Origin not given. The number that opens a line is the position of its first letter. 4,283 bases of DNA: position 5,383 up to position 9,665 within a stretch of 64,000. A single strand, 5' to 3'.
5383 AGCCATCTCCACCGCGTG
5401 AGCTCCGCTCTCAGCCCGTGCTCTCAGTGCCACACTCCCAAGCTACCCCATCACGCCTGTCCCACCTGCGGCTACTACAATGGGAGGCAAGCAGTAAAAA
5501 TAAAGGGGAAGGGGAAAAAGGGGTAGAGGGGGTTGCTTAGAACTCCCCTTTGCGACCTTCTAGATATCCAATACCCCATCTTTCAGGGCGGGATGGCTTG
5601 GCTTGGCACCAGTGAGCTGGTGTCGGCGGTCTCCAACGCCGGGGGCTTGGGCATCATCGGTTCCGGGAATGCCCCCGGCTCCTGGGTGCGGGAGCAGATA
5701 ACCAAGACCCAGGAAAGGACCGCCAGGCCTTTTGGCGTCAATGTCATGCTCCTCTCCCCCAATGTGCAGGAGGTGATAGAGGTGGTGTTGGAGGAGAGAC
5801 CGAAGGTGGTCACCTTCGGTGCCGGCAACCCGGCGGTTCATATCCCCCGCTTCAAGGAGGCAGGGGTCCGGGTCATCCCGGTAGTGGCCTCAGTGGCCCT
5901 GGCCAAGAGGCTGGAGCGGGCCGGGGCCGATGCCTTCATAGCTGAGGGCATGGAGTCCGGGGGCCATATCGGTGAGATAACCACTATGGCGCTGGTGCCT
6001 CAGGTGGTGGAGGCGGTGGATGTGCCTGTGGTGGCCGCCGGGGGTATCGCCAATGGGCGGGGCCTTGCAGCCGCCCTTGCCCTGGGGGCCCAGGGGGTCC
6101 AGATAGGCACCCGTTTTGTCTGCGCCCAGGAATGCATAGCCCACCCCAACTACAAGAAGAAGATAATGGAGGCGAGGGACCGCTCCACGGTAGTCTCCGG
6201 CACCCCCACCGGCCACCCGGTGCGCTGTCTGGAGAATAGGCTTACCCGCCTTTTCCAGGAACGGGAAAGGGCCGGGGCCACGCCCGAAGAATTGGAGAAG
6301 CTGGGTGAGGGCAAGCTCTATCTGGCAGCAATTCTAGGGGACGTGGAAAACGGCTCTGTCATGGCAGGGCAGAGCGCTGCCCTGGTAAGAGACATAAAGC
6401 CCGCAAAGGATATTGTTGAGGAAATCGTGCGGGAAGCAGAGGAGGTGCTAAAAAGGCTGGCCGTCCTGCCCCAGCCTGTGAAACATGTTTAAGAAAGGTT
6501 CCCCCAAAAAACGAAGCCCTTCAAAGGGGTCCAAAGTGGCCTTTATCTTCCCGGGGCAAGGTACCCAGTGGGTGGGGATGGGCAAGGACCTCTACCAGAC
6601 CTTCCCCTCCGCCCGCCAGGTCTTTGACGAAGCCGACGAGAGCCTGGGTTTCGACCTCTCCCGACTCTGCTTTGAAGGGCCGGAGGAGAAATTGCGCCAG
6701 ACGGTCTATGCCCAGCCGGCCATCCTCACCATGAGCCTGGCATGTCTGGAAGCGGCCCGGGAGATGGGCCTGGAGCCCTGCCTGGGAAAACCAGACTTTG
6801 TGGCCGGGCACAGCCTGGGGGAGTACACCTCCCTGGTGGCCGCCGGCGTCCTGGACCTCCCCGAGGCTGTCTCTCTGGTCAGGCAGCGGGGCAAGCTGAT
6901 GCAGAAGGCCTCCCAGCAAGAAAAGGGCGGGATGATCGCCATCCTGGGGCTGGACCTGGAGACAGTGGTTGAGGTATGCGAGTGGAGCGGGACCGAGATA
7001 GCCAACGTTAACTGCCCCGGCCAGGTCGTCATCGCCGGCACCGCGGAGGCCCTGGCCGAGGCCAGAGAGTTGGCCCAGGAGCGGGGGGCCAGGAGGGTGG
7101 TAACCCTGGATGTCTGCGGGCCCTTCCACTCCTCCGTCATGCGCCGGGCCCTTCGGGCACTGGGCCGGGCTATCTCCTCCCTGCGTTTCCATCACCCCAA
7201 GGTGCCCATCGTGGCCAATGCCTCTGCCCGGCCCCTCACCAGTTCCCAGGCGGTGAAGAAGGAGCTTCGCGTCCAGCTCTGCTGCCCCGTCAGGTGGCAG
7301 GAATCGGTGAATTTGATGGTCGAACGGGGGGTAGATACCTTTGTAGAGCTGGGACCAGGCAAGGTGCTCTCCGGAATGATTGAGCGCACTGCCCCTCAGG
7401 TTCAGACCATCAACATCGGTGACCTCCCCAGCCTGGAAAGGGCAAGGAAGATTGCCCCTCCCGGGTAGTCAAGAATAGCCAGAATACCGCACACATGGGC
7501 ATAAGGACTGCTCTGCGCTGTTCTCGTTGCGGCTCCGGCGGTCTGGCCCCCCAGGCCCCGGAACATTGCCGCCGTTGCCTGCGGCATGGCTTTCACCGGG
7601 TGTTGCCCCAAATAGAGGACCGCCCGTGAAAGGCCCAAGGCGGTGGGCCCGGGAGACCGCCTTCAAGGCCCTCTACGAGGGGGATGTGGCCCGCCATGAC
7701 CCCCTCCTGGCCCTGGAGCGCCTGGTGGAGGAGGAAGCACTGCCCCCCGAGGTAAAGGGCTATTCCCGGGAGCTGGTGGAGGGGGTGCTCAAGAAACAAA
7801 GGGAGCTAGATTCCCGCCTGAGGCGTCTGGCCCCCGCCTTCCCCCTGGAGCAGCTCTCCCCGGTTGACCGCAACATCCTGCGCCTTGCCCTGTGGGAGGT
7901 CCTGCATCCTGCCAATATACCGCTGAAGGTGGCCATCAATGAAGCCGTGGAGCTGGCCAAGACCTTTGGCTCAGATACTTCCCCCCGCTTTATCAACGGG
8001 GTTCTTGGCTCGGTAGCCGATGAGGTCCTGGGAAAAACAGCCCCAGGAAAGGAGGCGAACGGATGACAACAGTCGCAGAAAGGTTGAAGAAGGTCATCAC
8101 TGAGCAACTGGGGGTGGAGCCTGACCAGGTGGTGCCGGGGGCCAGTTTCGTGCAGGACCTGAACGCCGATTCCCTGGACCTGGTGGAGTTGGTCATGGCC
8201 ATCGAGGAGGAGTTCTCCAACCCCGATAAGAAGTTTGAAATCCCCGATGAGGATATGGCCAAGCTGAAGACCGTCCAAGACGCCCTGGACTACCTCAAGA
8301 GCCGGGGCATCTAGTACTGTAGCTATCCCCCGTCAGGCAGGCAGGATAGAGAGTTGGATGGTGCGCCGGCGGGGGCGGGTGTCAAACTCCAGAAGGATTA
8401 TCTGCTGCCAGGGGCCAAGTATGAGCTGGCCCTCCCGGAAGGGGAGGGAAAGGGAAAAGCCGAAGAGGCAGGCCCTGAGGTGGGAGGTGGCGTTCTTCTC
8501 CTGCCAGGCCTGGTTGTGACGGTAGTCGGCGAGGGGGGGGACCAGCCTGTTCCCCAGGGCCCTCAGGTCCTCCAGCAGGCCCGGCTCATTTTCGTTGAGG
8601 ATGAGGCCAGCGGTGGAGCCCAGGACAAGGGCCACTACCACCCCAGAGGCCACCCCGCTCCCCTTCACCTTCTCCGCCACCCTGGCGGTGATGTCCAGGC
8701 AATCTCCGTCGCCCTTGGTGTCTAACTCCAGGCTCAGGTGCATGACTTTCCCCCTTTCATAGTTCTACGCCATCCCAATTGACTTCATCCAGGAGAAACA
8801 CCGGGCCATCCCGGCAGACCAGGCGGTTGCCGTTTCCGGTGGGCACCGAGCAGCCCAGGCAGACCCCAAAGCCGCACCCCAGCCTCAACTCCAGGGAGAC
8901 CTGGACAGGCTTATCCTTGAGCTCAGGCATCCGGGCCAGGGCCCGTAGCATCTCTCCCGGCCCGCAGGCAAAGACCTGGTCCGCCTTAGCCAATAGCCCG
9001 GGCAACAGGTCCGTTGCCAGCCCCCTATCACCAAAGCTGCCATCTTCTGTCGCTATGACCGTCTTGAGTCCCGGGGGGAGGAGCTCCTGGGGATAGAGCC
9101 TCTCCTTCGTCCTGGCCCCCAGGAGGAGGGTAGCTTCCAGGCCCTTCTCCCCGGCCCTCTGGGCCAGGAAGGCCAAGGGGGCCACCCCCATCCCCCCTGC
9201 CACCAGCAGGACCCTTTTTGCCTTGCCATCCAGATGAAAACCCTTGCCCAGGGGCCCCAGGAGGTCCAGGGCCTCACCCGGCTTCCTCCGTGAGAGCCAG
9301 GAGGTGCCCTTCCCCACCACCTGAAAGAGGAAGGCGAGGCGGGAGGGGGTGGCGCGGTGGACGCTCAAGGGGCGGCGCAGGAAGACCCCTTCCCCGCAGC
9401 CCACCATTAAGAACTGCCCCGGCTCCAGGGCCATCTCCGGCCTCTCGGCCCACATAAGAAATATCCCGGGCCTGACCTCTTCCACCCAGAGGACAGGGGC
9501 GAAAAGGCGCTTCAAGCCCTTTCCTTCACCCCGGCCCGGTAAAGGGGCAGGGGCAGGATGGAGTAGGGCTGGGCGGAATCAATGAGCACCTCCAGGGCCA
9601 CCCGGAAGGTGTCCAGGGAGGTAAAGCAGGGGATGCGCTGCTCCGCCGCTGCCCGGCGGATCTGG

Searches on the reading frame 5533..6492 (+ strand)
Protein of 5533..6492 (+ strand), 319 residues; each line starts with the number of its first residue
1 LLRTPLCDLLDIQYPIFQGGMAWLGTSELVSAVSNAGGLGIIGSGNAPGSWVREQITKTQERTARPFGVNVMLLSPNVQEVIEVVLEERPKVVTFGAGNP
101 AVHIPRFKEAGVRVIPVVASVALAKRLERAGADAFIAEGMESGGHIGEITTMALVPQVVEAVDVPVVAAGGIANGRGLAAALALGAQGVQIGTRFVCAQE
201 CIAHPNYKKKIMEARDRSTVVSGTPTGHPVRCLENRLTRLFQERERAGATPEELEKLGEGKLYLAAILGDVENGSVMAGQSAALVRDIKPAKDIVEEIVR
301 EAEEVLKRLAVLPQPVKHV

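Call 59: search_protein_families(library=pfam, proteins=[window:5533-6492:+], max_evalue=0.00001)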
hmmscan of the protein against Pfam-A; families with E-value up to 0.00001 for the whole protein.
window:5533-6492:+ (319 aa): 5 families
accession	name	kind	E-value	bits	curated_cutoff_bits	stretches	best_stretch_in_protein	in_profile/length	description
PF03060.21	NMO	-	4.5e-77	260.1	28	2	81-300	105-330/331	Nitronate monooxygenase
PF00478.31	IMPDH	-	5.2e-08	32.7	25.6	0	146-201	190-245/345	IMP dehydrogenase / GMP reductase domain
PF05690.20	ThiG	-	9.5e-07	28.9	23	1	111-203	123-215/247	Thiazole biosynthesis protein ThiG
PF01070.24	FMN_dh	-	1.9e-06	27.6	24.9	1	147-199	255-309/350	FMN-dependent dehydrogenase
PF00977.27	His_biosynth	-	2e-06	27.8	23.6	1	119-195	147-222/228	Histidine biosynthesis protein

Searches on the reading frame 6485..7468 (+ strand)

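Call 59: search_protein_families(library=pfam, proteins=[window:6485-7468:+], max_evalue=0.00001)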
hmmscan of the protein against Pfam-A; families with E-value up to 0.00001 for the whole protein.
window:6485-7468:+ (327 aa): 1 family
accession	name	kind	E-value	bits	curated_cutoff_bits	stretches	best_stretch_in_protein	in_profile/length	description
PF00698.26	Acyl_transf_1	-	2.3e-45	155.9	32.7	1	20-309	2-285/319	Acyl transferase domain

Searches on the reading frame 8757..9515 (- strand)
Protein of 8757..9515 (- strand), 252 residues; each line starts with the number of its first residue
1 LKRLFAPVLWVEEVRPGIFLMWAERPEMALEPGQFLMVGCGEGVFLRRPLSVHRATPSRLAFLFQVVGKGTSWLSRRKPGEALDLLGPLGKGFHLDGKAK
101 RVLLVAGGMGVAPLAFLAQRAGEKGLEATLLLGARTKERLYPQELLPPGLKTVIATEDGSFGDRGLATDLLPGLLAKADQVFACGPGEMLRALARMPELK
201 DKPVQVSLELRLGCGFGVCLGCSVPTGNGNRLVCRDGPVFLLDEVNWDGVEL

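Call 59: search_protein_families(library=pfam, proteins=[window:8757-9515:-], max_evalue=0.00001)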
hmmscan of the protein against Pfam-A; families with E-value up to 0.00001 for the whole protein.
window:8757-9515:- (252 aa): 1 family
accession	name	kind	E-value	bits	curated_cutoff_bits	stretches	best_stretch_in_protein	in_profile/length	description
PF10418.14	DHODB_Fe-S_bind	-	3.8e-12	46.2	23.9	1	210-245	2-40/41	Iron-sulfur cluster binding domain of dihydroorotate dehydrogenase B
